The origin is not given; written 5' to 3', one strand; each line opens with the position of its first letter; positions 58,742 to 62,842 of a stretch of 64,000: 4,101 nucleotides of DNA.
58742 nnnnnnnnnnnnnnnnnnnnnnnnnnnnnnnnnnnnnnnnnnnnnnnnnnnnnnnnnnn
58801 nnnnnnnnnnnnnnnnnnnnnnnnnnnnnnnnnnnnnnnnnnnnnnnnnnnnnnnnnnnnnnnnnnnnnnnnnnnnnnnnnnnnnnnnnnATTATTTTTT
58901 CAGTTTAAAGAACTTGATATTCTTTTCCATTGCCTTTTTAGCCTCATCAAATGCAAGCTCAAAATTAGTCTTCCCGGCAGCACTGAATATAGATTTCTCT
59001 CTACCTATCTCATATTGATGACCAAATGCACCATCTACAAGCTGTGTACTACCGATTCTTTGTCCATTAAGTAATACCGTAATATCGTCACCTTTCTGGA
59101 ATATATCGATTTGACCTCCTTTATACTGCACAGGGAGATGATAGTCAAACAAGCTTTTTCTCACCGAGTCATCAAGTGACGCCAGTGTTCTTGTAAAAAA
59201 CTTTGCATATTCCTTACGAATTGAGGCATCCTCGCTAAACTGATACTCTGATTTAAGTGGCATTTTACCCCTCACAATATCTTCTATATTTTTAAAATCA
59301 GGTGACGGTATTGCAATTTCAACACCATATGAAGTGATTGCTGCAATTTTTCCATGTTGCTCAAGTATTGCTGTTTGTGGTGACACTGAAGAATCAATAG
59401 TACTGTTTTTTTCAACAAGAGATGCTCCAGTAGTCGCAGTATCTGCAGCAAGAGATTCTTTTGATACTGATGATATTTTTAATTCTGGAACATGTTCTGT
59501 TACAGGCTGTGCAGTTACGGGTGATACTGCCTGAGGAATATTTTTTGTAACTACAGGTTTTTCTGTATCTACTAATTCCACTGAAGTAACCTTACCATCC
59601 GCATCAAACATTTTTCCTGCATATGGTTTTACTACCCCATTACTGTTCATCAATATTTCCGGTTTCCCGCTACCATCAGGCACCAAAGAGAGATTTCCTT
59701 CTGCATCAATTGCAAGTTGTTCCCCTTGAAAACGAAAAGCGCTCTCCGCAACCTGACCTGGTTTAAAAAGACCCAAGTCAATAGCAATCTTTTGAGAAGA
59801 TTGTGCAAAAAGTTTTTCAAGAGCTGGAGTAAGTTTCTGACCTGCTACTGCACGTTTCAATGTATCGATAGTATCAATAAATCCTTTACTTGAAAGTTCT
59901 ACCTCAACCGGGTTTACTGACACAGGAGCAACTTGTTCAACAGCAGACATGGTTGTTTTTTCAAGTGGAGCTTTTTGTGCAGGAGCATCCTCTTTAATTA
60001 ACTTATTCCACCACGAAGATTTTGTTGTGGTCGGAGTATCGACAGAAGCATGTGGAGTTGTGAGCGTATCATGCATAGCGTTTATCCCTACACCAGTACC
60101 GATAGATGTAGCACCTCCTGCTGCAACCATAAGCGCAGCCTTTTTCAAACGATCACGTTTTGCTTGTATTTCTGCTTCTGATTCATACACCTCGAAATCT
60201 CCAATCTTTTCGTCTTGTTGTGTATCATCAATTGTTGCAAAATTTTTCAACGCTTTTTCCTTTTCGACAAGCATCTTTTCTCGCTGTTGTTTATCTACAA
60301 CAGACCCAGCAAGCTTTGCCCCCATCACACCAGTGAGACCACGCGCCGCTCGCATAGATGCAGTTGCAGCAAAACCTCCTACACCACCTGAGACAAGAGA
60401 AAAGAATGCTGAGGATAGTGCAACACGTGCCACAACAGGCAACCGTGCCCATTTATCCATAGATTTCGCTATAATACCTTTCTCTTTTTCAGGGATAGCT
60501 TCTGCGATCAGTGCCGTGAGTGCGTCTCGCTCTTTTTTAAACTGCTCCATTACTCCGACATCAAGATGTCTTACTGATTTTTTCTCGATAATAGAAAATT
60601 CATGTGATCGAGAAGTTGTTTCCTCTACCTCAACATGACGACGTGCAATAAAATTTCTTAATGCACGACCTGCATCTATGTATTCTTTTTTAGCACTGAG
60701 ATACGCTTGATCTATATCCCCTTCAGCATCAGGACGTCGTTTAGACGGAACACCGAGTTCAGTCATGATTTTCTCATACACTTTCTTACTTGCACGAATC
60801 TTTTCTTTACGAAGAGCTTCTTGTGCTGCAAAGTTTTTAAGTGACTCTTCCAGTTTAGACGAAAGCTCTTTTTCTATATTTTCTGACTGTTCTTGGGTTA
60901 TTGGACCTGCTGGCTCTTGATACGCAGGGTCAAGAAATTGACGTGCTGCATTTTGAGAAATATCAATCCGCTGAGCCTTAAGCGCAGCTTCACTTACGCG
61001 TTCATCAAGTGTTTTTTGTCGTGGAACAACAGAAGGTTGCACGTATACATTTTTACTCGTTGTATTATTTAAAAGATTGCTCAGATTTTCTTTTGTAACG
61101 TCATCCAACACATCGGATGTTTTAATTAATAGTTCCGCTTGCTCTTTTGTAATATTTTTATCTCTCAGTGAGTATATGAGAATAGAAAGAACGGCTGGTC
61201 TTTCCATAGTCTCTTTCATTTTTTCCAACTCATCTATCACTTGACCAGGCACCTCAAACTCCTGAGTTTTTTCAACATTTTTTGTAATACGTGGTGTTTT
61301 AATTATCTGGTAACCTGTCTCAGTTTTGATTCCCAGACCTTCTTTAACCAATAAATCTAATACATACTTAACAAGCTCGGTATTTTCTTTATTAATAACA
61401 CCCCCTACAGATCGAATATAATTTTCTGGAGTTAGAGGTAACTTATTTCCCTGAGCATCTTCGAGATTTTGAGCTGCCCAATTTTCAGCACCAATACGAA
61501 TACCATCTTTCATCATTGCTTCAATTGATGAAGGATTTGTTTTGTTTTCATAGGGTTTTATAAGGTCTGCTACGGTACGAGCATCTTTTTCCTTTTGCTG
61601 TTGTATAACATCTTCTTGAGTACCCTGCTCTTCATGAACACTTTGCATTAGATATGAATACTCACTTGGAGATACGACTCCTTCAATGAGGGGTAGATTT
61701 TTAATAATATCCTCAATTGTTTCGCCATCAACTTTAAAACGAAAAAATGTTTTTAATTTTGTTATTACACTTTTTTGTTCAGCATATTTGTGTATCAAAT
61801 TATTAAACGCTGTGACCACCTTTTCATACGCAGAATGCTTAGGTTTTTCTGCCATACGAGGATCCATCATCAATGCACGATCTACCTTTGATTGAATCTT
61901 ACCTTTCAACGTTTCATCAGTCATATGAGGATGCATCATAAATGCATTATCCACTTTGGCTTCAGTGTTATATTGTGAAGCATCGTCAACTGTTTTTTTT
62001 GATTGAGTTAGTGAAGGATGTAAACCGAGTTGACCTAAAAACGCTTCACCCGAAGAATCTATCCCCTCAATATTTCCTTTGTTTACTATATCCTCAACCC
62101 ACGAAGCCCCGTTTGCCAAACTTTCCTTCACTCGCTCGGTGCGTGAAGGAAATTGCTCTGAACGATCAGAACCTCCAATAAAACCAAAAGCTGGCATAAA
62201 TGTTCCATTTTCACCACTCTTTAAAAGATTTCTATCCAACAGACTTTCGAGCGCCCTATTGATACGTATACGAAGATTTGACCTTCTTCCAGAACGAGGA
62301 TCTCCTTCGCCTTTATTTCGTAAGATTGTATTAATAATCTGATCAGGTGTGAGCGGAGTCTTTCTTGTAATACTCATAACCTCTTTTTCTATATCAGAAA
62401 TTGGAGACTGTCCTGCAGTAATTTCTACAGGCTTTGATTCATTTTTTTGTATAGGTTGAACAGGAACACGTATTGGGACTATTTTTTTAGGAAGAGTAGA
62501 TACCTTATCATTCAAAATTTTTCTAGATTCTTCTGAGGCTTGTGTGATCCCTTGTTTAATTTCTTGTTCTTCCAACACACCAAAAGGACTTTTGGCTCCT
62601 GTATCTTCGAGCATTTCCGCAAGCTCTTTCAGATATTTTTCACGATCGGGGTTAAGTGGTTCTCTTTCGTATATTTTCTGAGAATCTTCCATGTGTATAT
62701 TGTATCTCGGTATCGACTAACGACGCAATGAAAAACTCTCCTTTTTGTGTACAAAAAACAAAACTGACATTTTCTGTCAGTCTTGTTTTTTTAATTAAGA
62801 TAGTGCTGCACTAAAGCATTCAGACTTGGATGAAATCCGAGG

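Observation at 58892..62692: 1266-aa orphan protein inserted between fusA and tuf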

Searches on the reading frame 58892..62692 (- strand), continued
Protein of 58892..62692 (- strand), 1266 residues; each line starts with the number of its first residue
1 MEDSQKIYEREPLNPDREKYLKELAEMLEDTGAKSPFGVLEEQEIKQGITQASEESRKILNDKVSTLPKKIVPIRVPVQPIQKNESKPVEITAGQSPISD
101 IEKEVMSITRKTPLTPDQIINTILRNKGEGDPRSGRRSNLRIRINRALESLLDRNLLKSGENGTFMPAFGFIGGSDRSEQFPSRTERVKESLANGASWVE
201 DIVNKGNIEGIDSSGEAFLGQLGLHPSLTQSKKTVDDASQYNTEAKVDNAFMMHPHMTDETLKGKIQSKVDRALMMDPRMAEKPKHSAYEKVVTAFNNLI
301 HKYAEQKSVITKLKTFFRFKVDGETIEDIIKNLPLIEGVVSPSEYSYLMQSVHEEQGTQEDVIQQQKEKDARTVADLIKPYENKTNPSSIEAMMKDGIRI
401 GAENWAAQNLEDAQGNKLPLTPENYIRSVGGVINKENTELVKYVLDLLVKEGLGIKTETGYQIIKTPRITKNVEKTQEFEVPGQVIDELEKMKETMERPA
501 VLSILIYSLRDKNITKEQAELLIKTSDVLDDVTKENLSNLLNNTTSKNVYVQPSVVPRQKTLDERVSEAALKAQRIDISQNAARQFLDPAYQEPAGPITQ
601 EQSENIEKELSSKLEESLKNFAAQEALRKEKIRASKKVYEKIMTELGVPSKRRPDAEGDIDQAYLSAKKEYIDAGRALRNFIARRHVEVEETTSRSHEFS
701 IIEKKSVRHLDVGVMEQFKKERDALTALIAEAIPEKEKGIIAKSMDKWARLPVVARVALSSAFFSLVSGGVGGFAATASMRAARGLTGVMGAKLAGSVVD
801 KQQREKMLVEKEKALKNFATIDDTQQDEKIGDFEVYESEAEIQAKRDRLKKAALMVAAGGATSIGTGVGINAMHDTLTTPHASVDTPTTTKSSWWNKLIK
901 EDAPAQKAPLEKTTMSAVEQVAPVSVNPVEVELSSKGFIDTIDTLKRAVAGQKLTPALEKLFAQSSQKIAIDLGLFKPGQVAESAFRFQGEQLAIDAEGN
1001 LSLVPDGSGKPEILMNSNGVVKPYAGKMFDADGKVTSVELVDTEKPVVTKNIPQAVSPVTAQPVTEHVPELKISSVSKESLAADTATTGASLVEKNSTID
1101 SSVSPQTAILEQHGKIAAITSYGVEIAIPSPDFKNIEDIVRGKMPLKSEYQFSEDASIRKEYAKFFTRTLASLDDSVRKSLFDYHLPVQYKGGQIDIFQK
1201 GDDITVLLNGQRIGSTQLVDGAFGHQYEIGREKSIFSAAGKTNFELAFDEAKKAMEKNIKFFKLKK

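Call 95: find_encoding_contigs(protein=P0120, flank=6000, max_places=2)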
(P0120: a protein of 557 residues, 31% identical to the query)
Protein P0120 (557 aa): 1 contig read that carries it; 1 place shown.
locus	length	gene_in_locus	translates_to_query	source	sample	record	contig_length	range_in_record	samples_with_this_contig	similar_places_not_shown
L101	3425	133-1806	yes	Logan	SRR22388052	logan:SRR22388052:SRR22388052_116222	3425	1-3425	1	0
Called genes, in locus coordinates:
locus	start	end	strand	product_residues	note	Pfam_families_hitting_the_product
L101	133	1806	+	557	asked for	-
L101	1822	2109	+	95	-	-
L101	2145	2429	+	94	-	-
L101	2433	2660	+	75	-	PF07927:HicA_toxin (weak)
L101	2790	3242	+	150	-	-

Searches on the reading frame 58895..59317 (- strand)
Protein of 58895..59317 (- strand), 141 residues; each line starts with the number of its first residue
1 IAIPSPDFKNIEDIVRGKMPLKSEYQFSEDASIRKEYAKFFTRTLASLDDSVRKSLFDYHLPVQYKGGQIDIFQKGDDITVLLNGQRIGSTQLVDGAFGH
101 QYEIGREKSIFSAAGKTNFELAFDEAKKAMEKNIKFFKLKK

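Call 88: search_solved_structures(query=A7, max_evalue=10, show_alignments=2)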
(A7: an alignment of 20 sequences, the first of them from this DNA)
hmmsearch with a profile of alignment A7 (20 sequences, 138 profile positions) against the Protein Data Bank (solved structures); distinct sequences matched with E-value up to 10: 10.
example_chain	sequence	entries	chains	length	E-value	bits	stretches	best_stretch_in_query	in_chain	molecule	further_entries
7cwd_A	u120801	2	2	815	0.027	17.5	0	67-99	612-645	beta-glalactosidase | beta-galactosidase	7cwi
5xrw_A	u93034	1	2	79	0.27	14.2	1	63-93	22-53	FliN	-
4ypj_A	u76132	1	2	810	0.41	13.7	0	64-99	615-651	Beta galactosidase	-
2yj3_A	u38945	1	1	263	0.53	13.3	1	68-93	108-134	COPPER-TRANSPORTING ATPASE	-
7sc7_BD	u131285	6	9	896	0.54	13.3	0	15-51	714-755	Phycobiliprotein ApcE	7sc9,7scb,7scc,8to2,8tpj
2yj4_A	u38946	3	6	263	0.56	13.2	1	68-93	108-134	COPPER-TRANSPORTING ATPASE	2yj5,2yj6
2iye_A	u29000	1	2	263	0.63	13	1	68-93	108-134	COPPER-TRANSPORTING ATPASE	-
4ufq_A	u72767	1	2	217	1.3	12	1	41-94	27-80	Hyaluronidase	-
1yab_A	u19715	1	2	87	1.4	11.9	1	66-100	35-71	chemotaxis protein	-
1o6a_A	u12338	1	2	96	1.7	11.6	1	66-99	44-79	putative flagellar motor switch protein FliN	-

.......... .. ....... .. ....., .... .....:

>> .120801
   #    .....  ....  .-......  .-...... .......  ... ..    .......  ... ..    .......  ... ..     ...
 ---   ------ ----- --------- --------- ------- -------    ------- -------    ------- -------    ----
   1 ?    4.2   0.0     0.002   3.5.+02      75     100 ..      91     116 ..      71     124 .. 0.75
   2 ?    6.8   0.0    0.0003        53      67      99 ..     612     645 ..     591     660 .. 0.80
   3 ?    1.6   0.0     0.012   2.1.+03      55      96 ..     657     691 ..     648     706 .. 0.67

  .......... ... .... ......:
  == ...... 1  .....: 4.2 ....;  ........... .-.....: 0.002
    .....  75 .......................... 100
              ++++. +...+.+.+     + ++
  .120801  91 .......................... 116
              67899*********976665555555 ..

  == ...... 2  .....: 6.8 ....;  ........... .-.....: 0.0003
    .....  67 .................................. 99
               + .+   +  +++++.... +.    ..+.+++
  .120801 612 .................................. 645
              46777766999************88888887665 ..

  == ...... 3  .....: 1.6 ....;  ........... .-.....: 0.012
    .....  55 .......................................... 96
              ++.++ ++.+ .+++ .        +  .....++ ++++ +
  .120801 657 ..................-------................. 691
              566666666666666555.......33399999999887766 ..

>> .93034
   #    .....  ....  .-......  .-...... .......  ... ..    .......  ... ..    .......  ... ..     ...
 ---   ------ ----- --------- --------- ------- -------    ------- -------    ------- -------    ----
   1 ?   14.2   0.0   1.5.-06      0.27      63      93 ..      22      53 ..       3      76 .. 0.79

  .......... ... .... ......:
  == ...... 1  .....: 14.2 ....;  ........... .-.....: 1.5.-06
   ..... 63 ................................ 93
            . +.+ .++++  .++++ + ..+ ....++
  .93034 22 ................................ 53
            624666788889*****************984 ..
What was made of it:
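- On SpoA/FliN (PF01052), domain B: Best FliN profile hit has E 0.27 (call 88).
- Closest known: SpoA/FliN domain. Different: The same motif also matches beta-galactosidase and CopA fragments (call 88).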

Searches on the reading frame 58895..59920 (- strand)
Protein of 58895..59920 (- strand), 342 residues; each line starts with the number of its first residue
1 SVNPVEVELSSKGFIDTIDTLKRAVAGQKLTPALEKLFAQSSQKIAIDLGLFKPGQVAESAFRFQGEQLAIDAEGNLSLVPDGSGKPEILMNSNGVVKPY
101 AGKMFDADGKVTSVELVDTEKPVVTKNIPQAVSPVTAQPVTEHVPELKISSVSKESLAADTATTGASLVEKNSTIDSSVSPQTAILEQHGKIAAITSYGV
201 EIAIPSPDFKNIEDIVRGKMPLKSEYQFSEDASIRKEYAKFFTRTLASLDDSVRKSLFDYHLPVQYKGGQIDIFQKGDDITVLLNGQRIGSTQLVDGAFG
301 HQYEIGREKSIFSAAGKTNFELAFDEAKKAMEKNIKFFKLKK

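Call 66: predict_structure(alignment_id=A4)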
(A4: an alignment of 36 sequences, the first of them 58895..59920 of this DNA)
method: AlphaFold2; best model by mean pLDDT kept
length: 342 residues; sequences in the alignment: 36
mean_pLDDT: 78.1   pTM: 0.49
mean pLDDT of the five models: 78.1, 76.8, 76.3, 76.0, 76.0
residues with pLDDT >= 90: 188; 70-90: 44; 50-70: 42; < 50: 68
segments of 3 or more residues with pLDDT < 50: 115-134, 136-139, 146-183
pLDDT, mean of each block of 10 residues (from residue 1): 93 91 97 98 96 72 79 97 86 97 67 45 40 47 46 38 35 40 49 73 91 93 95 95 93 95 97 97 97 90 64 74 96 94 70
secondary structure, 60 per line:
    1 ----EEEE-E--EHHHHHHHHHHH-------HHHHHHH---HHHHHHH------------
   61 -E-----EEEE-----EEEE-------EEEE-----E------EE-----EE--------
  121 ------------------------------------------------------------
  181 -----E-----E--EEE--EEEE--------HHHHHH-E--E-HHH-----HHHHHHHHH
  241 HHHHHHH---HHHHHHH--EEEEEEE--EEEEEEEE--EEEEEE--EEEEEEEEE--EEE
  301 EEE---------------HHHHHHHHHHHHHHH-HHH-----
elements in order: E5-8 H14-24 H32-38 H42-48 E68-71 E77-80 E88-91 E195-197 E200-203 H212-217 H232-247 H251-257 E260-266 E269-276 E279-284 E287-295 E298-303 H319-333
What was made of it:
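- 59588..59920 (-): Conserved domain A (aa 925-1035; motifs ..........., LGLFKPG..ESA, KMFDA). Alpha/beta fold with no known match. AF2 pLDDT above 90 (call 66).
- Confident AF2 domains (call 66).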

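Call 72: fold_search(model_id=the predicted structure, library=pdb)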
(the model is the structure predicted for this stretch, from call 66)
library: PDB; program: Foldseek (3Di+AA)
matches with E <= 10: 609; with E <= 0.001: 0
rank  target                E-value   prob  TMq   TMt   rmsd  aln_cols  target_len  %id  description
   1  7zfr_B                5.7e-01  0.07  0.09  0.14  10.1        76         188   16  Crystal structure of HLA-DP (DPA1*02:01-DPB1*01:01) in complex with a peptide bound in the reverse direction (released 2023-04-12)
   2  4p5m_B                6.4e-01  0.10  0.10  0.15  10.0        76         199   14  Structural Basis of Chronic Beryllium Disease: Bridging the Gap Between Allergic Hypersensitivity and Autoimmunity (released 2014-08-27)
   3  4p4k_B                6.8e-01  0.05  0.09  0.13  10.1        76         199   14  Structural Basis of Chronic Beryllium Disease: Bridging the Gap Between allergic hypersensitivity and auto immunity (released 2014-07-16)
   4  4p57_D                8.1e-01  0.09  0.10  0.15  10.0        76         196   14  MHC TCR peptide complex (released 2014-07-16)
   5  7t2c_B                8.1e-01  0.07  0.09  0.14  10.1        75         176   16  Crystal structure of the B5 TCR in complex with HLA-DP4-Ply (released 2022-12-28)
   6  4p57_B                8.1e-01  0.06  0.09  0.13  10.3        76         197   16  MHC TCR peptide complex (released 2014-07-16)
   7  8vcx_B                8.6e-01  0.08  0.10  0.13  10.5        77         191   10  Human TCR A2.13 in complex with DQ8-InsCpep (released 2024-08-07)
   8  6k2y_A                9.1e-01  0.13  0.07  0.17   6.8        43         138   23  Human Galectin-14 (released 2020-06-17)
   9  4p5m_F                9.7e-01  0.08  0.10  0.15  10.0        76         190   14  Structural Basis of Chronic Beryllium Disease: Bridging the Gap Between Allergic Hypersensitivity and Autoimmunity (released 2014-08-27)
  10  7t2d_G                9.7e-01  0.05  0.09  0.14  10.2        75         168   16  Crystal structure of the B1 TCR in complex with HLA-DP4-Ply (released 2022-12-28)
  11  5iro_M                9.7e-01  0.05  0.10  0.13  16.2       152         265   11  Crystal structure of a complex between the Human adenovirus type 4 E3-19K protein and MHC class molecule HLA-A2/TAX (released 2016-08-24)
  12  4gg6_D                1.0e+00  0.08  0.10  0.13  10.3        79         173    9  Protein complex (released 2012-10-24)
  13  1u3h_D                1.0e+00  0.06  0.09  0.12  10.3        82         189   13  Crystal structure of mouse TCR 172.10 complexed with MHC class II I-Au molecule at 2.4 A (released 2005-05-17)
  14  4yxc_B                1.2e+00  0.10  0.09  0.16   9.3        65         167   20  Complex of FliM(SPOA)::FliN fusion protein and FliH(APAR)::T4lysozyme fusion protein (released 2015-06-03)
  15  7rno_MODEL_1_A        1.2e+00  0.05  0.11  0.13  15.9       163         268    8  Model of the Ac-6-FP/hpMR1/bB2m/TAPBPR complex from integrated docking, NMR and restrained MD (released 2022-05-11)
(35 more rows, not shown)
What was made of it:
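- On SpoA/FliN (PF01052), domain B: Foldseek gives 4yxc_B at E 1.2, probability 0.10 (call 72).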

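Call 74: fold_search(model_id=the predicted structure, library=viral)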
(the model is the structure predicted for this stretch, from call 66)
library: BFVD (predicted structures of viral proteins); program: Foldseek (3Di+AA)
matches with E <= 10: 355; with E <= 0.001: 0
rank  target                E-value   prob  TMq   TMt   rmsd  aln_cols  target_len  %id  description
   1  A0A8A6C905            8.9e-02  0.72  0.13  0.36  10.2        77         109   13  (no name in the UniProt tables at hand)
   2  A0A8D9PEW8            1.3e-01  0.06  0.09  0.07  26.5       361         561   11  Uncharacterized protein [Bacteriophage sp.]
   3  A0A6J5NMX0            1.4e-01  0.75  0.14  0.51   5.4        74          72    9  Uncharacterized protein [uncultured Caudovirales phage]
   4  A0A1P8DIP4            1.4e-01  0.15  0.09  0.11  24.3       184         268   15  (no name in the UniProt tables at hand)
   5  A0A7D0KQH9            1.6e-01  0.82  0.12  0.50   5.8        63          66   11  (no name in the UniProt tables at hand)
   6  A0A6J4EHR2            1.6e-01  0.25  0.11  0.11  12.1        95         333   15  (no name in the UniProt tables at hand)
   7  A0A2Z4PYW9            1.7e-01  0.87  0.12  0.39   2.7        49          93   12  (no name in the UniProt tables at hand)
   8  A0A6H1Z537            1.7e-01  0.54  0.10  0.47   8.8        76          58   16  (no name in the UniProt tables at hand)
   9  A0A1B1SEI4            1.7e-01  0.09  0.12  0.07  56.7       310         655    9  Tail fiber protein [Pseudomonas phage Andromeda]
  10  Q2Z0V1                1.8e-01  0.33  0.14  0.31  12.4       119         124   10  Uncharacterized protein [Pseudomonas phage EL]
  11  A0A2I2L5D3            1.8e-01  0.28  0.15  0.25  13.0       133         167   15  Uncharacterized protein [Orpheovirus IHUMI-LCC2]
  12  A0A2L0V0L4            1.9e-01  0.11  0.09  0.15  15.1       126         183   14  Uncharacterized protein [Agrobacterium phage Atu_ph07]
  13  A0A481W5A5            2.1e-01  0.33  0.12  0.35  11.7       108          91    7  Uncharacterized protein [Pseudomonas phage Psa21]
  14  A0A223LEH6            2.4e-01  0.16  0.11  0.23  15.8       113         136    9  Uncharacterized protein [Aeromonas phage AS-zj]
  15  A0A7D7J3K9            2.5e-01  0.08  0.14  0.10  34.4       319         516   16  (no name in the UniProt tables at hand)
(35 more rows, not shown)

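Call 85: search_protein_families(library=pfam, alignment_id=A4, max_evalue=10)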
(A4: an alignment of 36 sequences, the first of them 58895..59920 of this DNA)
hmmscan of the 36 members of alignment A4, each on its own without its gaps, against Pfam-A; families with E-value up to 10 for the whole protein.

A. member 1, window:58895-59920:- (342 aa): 0 families

B. families by the number of members that match (of 36 scanned): 57 families (the first 25 are shown)
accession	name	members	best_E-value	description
PF01442.23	Apolipoprotein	2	0.00051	Apolipoprotein A1/A4/E domain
PF10925.13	DUF2680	2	0.0062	Protein of unknown function (DUF2680)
PF01468.23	GA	2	0.021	GA module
PF24072.1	T7_gp14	2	0.033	T7 virus internal virion protein gp14 family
PF21683.3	GpP-like_1st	2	0.075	Mu phage baseplate assembly protein GpP-like, N-terminal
PF00226.36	DnaJ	1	0.00029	DnaJ domain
PF13833.12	EF-hand_8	1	0.012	EF-hand domain pair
PF19880.4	DUF6353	1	0.013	Family of unknown function (DUF6353)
PF01397.27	Terpene_synth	1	0.018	Terpene synthase, N-terminal domain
PF00486.34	Trans_reg_C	1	0.027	Transcriptional regulatory protein, C terminal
PF22342.1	T3SS_CopN_3rd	1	0.029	T3SS, Low calcium response E, third helical domain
PF20861.2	Isd_H_B_linker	1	0.04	Iron-regulated surface determinant protein H/B, linker domain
PF20612.3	SHOCT_2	1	0.055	SHOCT domain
PF10622.14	Ehbp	1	0.057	Energy-converting hydrogenase B subunit P (EhbP)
PF22860.2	DUF7017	1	0.063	Domain of unknown function (DUF7017)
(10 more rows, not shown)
